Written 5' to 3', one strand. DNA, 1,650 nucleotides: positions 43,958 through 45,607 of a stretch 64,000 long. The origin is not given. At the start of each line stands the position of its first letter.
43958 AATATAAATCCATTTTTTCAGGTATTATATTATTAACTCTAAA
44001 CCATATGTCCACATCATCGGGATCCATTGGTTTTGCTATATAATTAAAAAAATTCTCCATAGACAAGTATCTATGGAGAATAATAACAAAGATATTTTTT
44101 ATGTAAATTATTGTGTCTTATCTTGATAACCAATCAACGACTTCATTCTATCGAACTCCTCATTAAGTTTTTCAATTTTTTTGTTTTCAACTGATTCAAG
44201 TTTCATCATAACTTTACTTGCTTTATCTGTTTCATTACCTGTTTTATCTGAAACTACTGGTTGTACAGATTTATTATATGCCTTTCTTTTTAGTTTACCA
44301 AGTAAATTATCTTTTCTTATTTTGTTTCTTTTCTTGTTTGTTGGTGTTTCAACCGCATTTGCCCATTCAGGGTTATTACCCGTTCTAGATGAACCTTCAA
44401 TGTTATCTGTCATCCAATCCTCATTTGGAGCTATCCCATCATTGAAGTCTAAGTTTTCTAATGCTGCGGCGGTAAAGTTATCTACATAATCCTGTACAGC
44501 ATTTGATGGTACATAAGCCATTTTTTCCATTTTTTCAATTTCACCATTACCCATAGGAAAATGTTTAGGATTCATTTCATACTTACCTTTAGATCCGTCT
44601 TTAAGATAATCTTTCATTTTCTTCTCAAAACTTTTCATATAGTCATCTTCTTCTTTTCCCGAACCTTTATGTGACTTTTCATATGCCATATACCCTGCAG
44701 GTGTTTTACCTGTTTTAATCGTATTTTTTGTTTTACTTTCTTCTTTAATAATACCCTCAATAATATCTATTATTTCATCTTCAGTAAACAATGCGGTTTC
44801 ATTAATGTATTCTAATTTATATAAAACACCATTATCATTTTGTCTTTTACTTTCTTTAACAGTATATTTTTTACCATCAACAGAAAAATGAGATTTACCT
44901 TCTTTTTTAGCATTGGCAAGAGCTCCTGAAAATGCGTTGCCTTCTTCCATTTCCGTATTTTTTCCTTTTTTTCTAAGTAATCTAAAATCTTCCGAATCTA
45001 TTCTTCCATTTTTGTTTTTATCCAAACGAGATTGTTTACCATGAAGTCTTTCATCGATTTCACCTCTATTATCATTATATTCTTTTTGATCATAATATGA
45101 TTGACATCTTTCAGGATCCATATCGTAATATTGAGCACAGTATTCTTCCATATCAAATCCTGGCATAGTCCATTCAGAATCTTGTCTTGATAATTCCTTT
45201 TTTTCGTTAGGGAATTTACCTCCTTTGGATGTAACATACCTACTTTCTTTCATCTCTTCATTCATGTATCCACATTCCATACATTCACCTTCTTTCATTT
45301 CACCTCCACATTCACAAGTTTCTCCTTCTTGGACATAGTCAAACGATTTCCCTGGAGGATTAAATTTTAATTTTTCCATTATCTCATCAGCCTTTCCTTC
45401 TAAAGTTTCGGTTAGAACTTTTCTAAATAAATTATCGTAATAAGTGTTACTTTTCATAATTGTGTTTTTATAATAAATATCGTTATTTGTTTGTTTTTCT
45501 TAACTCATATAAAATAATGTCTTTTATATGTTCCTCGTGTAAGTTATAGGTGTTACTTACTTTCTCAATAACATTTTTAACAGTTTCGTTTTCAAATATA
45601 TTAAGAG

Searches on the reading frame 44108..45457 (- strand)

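Call 35: search_protein_families(library=pfam, proteins=[window:44108-45457:-], max_evalue=0.01)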
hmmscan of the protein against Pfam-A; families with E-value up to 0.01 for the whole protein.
window:44108-45457:- (449 aa): 2 families
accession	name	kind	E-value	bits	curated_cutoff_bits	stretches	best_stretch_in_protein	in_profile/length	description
PF13499.12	EF-hand_7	-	0.0033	18.2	30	0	143-173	9-42/67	EF-hand domain pair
PF00036.39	EF-hand_1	-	0.0069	16.3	25.4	0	145-163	9-27/29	EF hand domain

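Call 73: search_protein_families(library=phrogs, proteins=[window:44108-45457:-], max_evalue=0.001)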
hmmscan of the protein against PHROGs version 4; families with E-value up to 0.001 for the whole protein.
window:44108-45457:- (449 aa): 0 families
